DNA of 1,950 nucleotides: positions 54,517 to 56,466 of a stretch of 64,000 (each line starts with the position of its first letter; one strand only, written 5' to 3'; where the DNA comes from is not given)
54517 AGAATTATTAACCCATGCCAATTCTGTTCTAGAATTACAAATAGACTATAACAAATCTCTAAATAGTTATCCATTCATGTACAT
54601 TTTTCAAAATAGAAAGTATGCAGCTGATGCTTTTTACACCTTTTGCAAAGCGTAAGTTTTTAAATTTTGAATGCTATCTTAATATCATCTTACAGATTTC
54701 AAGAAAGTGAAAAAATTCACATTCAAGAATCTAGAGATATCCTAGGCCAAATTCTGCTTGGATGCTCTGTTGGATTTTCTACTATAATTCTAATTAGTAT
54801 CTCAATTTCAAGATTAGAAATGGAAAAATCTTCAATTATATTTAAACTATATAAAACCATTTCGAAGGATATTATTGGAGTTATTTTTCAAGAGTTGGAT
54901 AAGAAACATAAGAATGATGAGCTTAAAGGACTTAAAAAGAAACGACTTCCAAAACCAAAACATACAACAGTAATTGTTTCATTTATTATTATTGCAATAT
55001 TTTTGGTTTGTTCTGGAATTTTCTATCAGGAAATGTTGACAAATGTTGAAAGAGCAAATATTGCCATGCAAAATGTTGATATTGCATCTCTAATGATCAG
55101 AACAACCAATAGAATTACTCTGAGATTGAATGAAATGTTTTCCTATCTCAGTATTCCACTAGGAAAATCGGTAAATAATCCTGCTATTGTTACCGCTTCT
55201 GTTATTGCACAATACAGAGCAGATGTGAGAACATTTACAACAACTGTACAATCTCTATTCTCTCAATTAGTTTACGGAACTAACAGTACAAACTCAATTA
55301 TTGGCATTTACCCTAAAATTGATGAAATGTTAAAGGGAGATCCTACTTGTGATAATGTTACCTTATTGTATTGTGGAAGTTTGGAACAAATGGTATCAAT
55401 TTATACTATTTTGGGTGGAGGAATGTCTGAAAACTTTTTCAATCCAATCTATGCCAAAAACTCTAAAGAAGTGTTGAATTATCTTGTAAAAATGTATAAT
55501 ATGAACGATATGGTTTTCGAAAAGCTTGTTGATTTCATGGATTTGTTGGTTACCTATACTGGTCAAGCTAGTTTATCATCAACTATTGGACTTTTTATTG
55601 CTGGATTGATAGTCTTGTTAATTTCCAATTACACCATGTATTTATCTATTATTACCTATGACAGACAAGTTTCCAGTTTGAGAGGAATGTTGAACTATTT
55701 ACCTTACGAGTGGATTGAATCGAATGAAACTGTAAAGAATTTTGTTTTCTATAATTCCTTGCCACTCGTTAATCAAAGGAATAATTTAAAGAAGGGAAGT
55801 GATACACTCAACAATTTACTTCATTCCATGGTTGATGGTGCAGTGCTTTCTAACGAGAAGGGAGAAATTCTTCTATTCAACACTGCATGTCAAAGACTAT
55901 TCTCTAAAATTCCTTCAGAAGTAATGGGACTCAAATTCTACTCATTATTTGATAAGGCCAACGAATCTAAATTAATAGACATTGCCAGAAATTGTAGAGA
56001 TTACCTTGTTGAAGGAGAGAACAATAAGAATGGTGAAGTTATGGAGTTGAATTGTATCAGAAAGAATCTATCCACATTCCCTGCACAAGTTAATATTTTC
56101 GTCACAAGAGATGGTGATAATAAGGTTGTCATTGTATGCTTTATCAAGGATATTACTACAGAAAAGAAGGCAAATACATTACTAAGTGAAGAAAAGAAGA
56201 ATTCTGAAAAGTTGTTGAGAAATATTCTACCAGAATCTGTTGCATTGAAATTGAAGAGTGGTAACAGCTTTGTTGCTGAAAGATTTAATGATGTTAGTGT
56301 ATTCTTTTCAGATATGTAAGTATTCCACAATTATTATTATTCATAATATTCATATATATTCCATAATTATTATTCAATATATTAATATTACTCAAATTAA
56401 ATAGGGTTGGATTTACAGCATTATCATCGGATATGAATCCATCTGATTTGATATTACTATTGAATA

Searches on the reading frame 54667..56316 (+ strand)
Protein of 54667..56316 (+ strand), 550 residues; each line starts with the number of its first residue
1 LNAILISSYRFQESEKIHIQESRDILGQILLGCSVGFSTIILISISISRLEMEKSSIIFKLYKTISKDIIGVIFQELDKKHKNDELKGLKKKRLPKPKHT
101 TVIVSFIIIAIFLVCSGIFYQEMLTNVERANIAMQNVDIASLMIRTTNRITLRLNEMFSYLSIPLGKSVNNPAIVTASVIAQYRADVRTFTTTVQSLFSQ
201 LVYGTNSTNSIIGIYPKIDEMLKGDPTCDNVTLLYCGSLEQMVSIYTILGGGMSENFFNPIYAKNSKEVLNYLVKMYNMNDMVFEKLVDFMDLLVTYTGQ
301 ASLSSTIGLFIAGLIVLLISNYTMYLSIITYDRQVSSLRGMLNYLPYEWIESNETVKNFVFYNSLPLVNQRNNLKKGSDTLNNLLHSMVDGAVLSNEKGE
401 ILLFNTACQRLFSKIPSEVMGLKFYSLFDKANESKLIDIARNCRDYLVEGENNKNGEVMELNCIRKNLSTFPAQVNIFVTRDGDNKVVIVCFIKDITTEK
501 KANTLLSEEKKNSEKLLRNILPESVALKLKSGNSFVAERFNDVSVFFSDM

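Call 84: search_protein_families(library=pfam, proteins=[window:54667-56316:+], max_evalue=0.00001)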
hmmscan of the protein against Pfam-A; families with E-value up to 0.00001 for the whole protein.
window:54667-56316:+ (550 aa): 2 families
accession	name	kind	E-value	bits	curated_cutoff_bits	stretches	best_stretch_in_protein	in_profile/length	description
PF13426.13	PAS_9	-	3.4e-12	47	27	1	390-497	2-102/103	PAS domain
PF00989.32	PAS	-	8.2e-10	39.1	22.6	1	382-496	4-113/113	PAS fold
